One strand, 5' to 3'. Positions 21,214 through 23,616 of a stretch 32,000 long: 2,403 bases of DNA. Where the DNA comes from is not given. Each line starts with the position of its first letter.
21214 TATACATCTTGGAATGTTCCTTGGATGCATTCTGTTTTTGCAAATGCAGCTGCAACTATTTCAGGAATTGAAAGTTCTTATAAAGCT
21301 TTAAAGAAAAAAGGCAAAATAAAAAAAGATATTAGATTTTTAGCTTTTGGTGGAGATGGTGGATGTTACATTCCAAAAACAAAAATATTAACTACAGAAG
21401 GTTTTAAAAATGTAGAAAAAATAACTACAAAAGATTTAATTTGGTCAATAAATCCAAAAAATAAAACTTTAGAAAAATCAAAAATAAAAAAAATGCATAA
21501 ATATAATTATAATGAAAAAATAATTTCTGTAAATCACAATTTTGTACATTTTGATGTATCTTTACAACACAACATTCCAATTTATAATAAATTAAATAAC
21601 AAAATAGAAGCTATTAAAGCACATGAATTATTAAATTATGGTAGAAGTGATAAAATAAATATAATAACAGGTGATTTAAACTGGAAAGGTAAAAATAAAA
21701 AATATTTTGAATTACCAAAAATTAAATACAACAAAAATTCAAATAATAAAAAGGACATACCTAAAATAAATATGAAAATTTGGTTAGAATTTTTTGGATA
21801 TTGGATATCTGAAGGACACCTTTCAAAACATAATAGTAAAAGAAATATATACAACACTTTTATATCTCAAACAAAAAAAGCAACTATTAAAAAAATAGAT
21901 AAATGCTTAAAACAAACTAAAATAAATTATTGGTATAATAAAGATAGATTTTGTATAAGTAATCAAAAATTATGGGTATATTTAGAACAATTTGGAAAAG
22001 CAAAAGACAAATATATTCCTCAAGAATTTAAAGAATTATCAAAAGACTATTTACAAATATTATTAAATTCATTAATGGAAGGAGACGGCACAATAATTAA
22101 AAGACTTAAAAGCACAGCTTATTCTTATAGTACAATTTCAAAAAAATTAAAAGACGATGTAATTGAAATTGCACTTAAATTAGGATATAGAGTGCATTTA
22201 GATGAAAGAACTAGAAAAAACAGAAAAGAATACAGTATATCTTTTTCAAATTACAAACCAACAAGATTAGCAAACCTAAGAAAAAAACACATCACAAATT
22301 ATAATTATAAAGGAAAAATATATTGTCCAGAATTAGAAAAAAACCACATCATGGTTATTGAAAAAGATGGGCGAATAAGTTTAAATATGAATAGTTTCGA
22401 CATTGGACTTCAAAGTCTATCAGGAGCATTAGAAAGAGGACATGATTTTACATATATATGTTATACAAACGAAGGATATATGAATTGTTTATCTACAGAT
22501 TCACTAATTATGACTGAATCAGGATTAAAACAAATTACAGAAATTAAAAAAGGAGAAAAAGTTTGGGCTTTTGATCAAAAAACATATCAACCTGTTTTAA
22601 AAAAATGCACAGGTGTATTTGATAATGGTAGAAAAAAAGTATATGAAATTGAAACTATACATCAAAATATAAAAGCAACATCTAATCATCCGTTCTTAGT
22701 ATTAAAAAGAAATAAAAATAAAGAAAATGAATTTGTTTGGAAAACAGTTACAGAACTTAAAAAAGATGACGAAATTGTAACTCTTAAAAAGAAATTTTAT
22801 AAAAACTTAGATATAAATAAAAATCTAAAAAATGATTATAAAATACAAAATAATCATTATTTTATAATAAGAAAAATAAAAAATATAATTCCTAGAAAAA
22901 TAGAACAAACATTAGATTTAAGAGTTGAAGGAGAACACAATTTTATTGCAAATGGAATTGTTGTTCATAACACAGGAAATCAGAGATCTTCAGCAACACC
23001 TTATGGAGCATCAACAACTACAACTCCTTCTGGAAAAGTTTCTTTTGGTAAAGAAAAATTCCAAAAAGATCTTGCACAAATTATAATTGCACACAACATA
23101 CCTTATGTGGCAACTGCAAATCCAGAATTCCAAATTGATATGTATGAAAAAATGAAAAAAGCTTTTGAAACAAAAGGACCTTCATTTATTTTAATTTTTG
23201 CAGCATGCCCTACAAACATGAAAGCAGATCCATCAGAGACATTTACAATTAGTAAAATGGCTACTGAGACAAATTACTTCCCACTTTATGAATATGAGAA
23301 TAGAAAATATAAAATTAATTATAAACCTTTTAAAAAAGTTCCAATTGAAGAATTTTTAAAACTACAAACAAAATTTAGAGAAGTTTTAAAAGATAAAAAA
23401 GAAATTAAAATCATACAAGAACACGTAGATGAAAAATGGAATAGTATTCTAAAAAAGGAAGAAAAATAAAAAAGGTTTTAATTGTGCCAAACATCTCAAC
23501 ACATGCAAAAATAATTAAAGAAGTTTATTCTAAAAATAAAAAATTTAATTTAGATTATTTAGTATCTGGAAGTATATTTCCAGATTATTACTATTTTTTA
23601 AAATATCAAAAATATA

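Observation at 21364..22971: Two inteins inside the ThDP-binding motif of PorB, 31 residues apart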

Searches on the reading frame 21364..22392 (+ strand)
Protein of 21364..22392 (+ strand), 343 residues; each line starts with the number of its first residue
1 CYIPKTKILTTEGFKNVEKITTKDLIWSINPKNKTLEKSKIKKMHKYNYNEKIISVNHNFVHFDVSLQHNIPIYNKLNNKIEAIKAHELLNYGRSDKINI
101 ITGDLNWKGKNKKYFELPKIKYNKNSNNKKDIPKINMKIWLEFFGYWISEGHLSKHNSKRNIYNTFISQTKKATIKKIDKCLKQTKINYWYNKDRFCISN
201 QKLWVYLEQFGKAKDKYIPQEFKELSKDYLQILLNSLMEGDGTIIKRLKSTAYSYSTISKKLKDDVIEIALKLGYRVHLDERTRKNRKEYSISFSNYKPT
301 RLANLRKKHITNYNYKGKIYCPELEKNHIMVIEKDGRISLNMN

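Call 4: search_protein_families(library=pfam, proteins=[window:21364-22392:+], max_evalue=0.1)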
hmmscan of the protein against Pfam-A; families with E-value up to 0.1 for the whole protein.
window:21364-22392:+ (343 aa): 5 families
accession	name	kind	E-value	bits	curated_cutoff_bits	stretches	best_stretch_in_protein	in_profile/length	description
PF14528.11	LAGLIDADG_3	-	3e-10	40.6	22.5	2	233-290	6-63/82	LAGLIDADG-like domain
PF14890.11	Intein_splicing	-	2.5e-05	24.5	35.8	1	11-328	5-144/155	Intein splicing domain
PF05204.19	Hom_end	-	0.023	15.2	21.1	0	234-288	18-71/110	Homing endonuclease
PF00615.24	RGS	-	0.03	15.2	23.9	0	135-185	26-75/117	Regulator of G protein signaling domain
PF11101.13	DUF2884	-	0.099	12.7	30.6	0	166-250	87-174/228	Protein of unknown function (DUF2884)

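Call 5: search_protein_families(library=ncbifam, proteins=[window:21364-22392:+], max_evalue=0.1)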
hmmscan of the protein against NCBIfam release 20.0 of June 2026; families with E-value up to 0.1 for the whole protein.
window:21364-22392:+ (343 aa): 2 families
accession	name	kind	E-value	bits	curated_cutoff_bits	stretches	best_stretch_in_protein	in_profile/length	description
NF005852.0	PRK07773.1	equivalog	7e-05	21.3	780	1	208-295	589-682/886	replicative DNA helicase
NF038098.1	GyrA_w_intein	exception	0.00014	19.9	1850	1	212-302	318-406/1232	intein-containing DNA gyrase subunit A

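Call 8: search_solved_structures(query=window:21364-22392:+, max_evalue=1, show_alignments=2)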
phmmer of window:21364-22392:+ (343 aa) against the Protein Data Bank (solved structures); distinct sequences matched with E-value up to 1: 0.

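Call 40: search_solved_structures(query=A1, max_evalue=1, show_alignments=2)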
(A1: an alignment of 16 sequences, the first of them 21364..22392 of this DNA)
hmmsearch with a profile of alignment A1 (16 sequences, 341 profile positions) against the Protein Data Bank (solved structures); distinct sequences matched with E-value up to 1: 10.
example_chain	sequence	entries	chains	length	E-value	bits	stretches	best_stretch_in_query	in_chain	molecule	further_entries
2cw7_A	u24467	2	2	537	1.7e-07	34.1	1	133-306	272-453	Endonuclease PI-PkoII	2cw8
7qsu_A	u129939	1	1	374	2.8e-06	30.1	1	113-304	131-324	V-ATPase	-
7qss_A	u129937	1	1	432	4e-06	29.6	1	113-300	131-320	V-type ATP synthase alpha chain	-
2lwy_A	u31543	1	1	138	0.00046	22.8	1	2-45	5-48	BACTERIAL INTEIN-LIKE DOMAIN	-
2jmz_A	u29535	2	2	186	0.0013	21.4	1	17-86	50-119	Hypothetical protein MJ0781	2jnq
7ooc_G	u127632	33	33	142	0.096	15.2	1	241-308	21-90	30S ribosomal protein S8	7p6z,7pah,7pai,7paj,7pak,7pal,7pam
9hth_A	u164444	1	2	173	0.18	14.3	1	25-95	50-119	DNA-directed DNA polymerase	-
6zgq_A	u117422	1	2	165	0.31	13.5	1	5-87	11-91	AceL NrdHF-1-1 Intein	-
7oec_A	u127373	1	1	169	0.41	13.1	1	19-79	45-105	DNA polymerase II large subunit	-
5bkh_A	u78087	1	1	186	0.51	12.8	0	19-79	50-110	DNA polymerase II large subunit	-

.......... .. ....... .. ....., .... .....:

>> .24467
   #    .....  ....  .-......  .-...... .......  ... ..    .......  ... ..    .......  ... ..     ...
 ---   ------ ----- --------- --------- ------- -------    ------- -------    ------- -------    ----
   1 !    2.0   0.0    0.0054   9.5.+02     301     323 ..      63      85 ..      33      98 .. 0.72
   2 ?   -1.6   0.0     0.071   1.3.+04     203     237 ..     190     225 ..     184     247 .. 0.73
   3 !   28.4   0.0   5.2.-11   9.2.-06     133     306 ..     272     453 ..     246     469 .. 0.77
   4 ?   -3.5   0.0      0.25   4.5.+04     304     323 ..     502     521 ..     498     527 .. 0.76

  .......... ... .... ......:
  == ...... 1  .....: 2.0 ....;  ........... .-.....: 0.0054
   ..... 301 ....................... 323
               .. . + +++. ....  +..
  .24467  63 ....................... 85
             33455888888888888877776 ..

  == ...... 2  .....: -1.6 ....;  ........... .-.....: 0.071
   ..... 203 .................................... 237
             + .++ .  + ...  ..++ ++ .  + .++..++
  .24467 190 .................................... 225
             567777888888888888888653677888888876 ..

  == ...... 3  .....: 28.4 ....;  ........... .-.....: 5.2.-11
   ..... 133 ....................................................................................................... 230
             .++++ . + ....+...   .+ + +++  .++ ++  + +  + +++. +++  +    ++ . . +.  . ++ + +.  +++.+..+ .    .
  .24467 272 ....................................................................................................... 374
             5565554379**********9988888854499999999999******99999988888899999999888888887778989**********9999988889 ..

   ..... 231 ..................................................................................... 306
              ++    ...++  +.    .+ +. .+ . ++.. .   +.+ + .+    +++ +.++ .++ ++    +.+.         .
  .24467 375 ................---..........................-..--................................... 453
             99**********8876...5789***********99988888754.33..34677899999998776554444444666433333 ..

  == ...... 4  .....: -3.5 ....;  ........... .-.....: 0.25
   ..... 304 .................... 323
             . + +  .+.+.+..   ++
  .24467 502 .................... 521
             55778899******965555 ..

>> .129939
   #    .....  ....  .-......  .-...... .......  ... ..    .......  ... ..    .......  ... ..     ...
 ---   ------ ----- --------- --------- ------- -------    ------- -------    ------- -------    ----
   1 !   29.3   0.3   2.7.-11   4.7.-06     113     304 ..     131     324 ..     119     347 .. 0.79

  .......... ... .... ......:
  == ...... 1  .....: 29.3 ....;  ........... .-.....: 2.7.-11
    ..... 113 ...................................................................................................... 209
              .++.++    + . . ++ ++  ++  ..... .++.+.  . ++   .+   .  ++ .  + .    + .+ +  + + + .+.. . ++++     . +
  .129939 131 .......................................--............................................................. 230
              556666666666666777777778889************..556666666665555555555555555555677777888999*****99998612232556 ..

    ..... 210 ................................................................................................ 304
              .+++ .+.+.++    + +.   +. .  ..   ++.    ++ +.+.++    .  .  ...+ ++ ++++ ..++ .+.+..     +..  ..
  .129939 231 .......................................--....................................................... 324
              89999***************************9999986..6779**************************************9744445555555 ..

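Call 41: find_related_loci(query=A1, collection=genome_contigs, flank=2500)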
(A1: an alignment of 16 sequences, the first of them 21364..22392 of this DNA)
Query A1 (343 aa) in genome_contigs; peptide patterns used: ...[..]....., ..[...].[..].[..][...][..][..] (x = any residue, [..] = any of these).
213 stretches matched a pattern; 192 encode a relative of the query (tblastn E <= 1e-3); the best 80 are kept; 80 distinct loci.
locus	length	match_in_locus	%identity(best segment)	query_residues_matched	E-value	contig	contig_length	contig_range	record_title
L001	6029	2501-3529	75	1-343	3e-171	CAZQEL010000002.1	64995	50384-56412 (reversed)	MAG TPA_asm: uncultured archaeon isolate SRP191223_co1_16 genome assembly, contig: NODE_233_length_64995_cov_7.950015, w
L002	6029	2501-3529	74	1-343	1e-166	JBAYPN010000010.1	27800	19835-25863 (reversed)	MAG: archaeon isolate SO_2016_LW2_139 scaffold02912_LW138R_2016, whole genome shotgun sequence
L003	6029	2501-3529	63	1-343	6e-143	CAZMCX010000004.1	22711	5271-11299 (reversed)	MAG TPA_asm: uncultured archaeon isolate binchicken_co387_141 genome assembly, contig: NODE_2088_length_22711_cov_20.445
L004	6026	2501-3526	37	1-343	2e-59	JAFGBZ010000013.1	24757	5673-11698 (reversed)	MAG: Candidatus Iainarchaeum archaeon isolate Zod_Metabat.1066 k87_1948755, whole genome shotgun sequence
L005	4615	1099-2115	38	1-343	3e-57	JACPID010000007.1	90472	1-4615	MAG: Candidatus Woesearchaeota archaeon isolate NC_groundwater_431_Ag_B-0.1um_31_17 GD18-4_B1_scaffold_156935, whole gen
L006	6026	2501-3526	37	1-343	1e-56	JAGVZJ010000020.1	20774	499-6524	Candidatus Woesearchaeota archaeon isolate RIFCSPLOWO2_02_FULL_34_11 rifcsplowo2_02_scaffold_14110, whole genome shotgun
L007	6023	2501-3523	37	1-343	6e-55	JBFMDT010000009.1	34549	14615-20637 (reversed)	MAG: Nanoarchaeota archaeon isolate MAG226 MAG226_10, whole genome shotgun sequence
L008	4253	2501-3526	35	1-343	3e-53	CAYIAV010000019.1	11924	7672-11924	MAG TPA_asm: Candidatus Woesearchaeota archaeon isolate ERP119705_co1_735 genome assembly, contig: NODE_7076_length_1192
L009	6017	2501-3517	35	1-343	8e-53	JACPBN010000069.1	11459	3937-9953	MAG: Candidatus Woesearchaeota archaeon isolate NC_groundwater_258_Ag_S-0.2um_36_8 S5_GD2017_2_S2_scaffold_4440, whole g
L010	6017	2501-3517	36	1-343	8e-53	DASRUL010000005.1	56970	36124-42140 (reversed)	MAG TPA_asm: Candidatus Nanoarchaeia archaeon isolate SMAG_U8021 k141_170189, whole genome shotgun sequence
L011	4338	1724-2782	35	1-343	1e-52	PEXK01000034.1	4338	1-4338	MAG: Candidatus Diapherotrites archaeon CG08_land_8_20_14_0_20_30_16 CG08_land_8_20_14_0.20_scaffold_19803_c, whole geno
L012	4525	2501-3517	34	1-343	9e-52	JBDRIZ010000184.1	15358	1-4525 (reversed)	MAG: Candidatus Woesearchaeota archaeon isolate MEGAHIT-group-1.614 k141_9406303, whole genome shotgun sequence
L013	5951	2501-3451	29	1-337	7e-50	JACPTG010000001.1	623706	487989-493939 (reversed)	MAG: Candidatus Woesearchaeota archaeon isolate NC_groundwater_726_Ag_S-0.2um_49_29 S36_SO-2_scaffold_117127, whole geno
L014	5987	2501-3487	33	1-337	1e-49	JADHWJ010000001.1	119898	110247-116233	MAG: Candidatus Aenigmatarchaeota archaeon isolate BS750m-G24 BS-750m-C33, whole genome shotgun sequence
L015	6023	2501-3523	33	1-343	8e-49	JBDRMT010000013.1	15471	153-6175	MAG: archaeon isolate MEGAHIT-group-1.845 k141_10666680, whole genome shotgun sequence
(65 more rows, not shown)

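Call 44: predict_structure(alignment_id=A1)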
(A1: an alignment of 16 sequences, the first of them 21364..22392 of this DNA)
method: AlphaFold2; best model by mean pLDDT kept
length: 343 residues; sequences in the alignment: 16
mean_pLDDT: 90.9   pTM: 0.90
mean pLDDT of the five models: 90.9, 89.7, 89.5, 89.4, 88.0
residues with pLDDT >= 90: 247; 70-90: 82; 50-70: 14; < 50: 0
segments of 3 or more residues with pLDDT < 50: none
pLDDT, mean of each block of 10 residues (from residue 1): 96 96 96 94 97 93 95 87 91 69 90 94 78 93 95 79 87 91 92 91 93 92 97 95 88 94 97 93 91 80 83 97 94 94 86
secondary structure, 60 per line:
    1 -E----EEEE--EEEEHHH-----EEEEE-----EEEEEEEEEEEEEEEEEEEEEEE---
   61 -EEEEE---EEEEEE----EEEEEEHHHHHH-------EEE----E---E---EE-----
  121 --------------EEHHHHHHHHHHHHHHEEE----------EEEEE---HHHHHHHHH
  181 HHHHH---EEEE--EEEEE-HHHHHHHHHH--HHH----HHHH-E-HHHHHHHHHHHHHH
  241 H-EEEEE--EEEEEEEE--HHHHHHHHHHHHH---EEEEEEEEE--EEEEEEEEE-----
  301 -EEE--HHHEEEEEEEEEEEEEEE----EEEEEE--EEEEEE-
elements in order: E7-10 E13-16 E25-29 E35-57 E62-66 E70-75 E80-85 H86-91 E99-101 H137-150 E151-153 E164-168 H172-185 E189-192 E195-199 H201-210 H220-223 H227-241 E243-247 E250-257 H260-272 E276-284 E287-295 E302-304 E310-324 E329-334 E337-342

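Call 49: fold_search(model_id=the predicted structure, library=pdb)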
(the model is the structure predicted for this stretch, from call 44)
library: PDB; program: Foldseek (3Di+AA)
matches with E <= 10: 721; with E <= 0.001: 45
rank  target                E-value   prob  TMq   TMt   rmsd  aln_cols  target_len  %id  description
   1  7qsu                  5.0e-15  1.00  0.63  0.60   5.7       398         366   14  Crystal structure of homing endonuclease-associated TliVMA intein (C1A, d333-339) (released 2022-03-30)
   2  1vde_A                2.1e-14  1.00  0.53  0.44  10.3       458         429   11  PI-SCEI, A HOMING ENDONUCLEASE WITH PROTEIN SPLICING ACTIVITY (released 1998-04-08)
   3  7qss                  5.5e-14  1.00  0.63  0.52   6.9       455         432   14  Crystal structure of homing endonuclease-associated TliVMA intein (C1A) (released 2022-03-30)
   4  2cw7                  1.2e-12  1.00  0.60  0.42   9.1       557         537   10  Crystal structure of intein homing endonuclease II (released 2006-04-18)
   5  1vde_B                1.8e-12  1.00  0.53  0.44  10.4       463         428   12  PI-SCEI, A HOMING ENDONUCLEASE WITH PROTEIN SPLICING ACTIVITY (released 1998-04-08)
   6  1ef0_A                1.8e-12  1.00  0.52  0.44  10.4       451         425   12  CRYSTAL STRUCTURE OF PI-SCEI MINIPRECURSOR (released 2000-06-07)
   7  7qst                  2.5e-12  1.00  0.55  0.53   8.0       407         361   12  Crystal structure of homing endonuclease-associated PhoVMA intein (C1A) (released 2022-03-30)
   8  1dq3                  5.7e-12  1.00  0.62  0.49   8.3       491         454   13  CRYSTAL STRUCTURE OF AN ARCHAEAL INTEIN-ENCODED HOMING ENDONUCLEASE PI-PFUI (released 2000-07-05)
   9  1dfa                  1.0e-11  1.00  0.54  0.47   9.4       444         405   12  CRYSTAL STRUCTURE OF PI-SCEI IN C2 SPACE GROUP (released 1999-12-08)
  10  1um2_A                3.4e-11  1.00  0.53  0.45  11.3       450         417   12  Crystal Structure of the Vma1-Derived Endonuclease with the Ligated Extein Segment (released 2004-09-22)
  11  1jva_A                3.4e-11  1.00  0.52  0.44  10.5       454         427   11  CRYSTAL STRUCTURE OF THE VMA1-DERIVED ENDONUCLEASE BEARING THE N AND C EXTEIN PROPEPTIDES (released 2002-08-29)
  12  1lws_A                9.7e-11  1.00  0.57  0.47   8.9       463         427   11  Crystal structure of the intein homing endonuclease PI-SceI bound to its recognition sequence (released 2002-09-27)
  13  1jva_B                1.0e-10  1.00  0.54  0.45  10.5       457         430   11  CRYSTAL STRUCTURE OF THE VMA1-DERIVED ENDONUCLEASE BEARING THE N AND C EXTEIN PROPEPTIDES (released 2002-08-29)
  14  1lwt_A                1.1e-10  1.00  0.52  0.42  10.8       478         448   11  Crystal structure of the intein homing endonuclease PI-SceI bound to its substrate DNA (Ca2+ free) (released 2002-09-27)
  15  1um2_B                4.8e-10  1.00  0.58  0.49   8.8       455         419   11  Crystal Structure of the Vma1-Derived Endonuclease with the Ligated Extein Segment (released 2004-09-22)
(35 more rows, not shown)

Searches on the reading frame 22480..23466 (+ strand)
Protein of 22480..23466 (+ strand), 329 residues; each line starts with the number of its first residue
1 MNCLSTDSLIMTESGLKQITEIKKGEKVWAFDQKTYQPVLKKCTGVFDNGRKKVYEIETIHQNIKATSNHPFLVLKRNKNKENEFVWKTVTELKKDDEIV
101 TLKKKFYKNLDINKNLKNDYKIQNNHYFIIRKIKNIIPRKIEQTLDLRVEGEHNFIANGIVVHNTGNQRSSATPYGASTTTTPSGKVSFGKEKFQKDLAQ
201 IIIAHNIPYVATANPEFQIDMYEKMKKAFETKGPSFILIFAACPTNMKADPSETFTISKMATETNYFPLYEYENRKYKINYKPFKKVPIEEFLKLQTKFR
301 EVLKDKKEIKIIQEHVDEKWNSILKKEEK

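Call 58: find_encoding_contigs(protein=window:22480-23466:+, flank=10000, max_places=4)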
Protein window:22480-23466:+ (329 aa): no gene with exactly this product is on record in the collection.
